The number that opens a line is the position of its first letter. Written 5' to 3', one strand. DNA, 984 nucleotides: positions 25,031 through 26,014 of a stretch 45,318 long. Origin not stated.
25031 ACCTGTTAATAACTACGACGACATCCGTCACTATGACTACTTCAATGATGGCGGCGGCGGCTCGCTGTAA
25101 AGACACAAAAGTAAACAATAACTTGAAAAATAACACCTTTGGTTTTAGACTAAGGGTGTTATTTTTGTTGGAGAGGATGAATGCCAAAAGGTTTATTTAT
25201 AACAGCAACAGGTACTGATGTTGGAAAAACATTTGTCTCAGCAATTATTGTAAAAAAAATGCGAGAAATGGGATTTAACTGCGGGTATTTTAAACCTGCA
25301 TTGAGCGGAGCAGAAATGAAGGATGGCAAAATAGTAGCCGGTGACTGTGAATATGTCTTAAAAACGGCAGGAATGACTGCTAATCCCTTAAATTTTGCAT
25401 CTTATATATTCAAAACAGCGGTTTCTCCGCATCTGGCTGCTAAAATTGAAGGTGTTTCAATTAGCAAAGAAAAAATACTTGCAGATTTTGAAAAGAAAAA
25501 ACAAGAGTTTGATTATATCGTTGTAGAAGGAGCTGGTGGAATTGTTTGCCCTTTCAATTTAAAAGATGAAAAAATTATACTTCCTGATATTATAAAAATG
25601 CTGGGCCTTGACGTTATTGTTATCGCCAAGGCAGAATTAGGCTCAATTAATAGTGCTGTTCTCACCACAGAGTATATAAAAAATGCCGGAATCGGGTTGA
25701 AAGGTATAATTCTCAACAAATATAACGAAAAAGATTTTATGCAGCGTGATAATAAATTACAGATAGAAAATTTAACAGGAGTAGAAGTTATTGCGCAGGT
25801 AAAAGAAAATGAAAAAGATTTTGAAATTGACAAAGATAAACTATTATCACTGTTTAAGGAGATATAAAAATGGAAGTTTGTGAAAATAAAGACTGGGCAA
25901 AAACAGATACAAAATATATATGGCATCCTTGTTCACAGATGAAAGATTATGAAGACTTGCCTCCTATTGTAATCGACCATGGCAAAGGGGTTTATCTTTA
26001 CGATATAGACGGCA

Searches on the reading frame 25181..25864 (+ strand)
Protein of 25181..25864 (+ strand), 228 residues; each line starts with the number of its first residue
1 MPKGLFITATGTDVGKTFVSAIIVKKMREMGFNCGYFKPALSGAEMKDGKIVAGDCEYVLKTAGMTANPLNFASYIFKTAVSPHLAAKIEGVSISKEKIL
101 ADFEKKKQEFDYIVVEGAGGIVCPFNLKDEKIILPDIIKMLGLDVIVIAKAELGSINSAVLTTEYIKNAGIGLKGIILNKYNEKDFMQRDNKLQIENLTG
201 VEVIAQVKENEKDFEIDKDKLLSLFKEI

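Call 16: search_protein_families(library=pfam, proteins=[window:25181-25864:+], max_evalue=0.001)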
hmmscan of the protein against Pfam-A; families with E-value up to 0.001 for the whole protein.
window:25181-25864:+ (228 aa): 2 families
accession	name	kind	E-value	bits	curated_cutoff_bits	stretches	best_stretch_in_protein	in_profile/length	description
PF13500.12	AAA_26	-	4.1e-41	141.5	27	1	3-211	1-192/198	AAA domain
PF01656.29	CbiA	-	6.4e-07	29.8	25.4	1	6-219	2-121/125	CobQ/CobB/MinD/ParA nucleotide binding domain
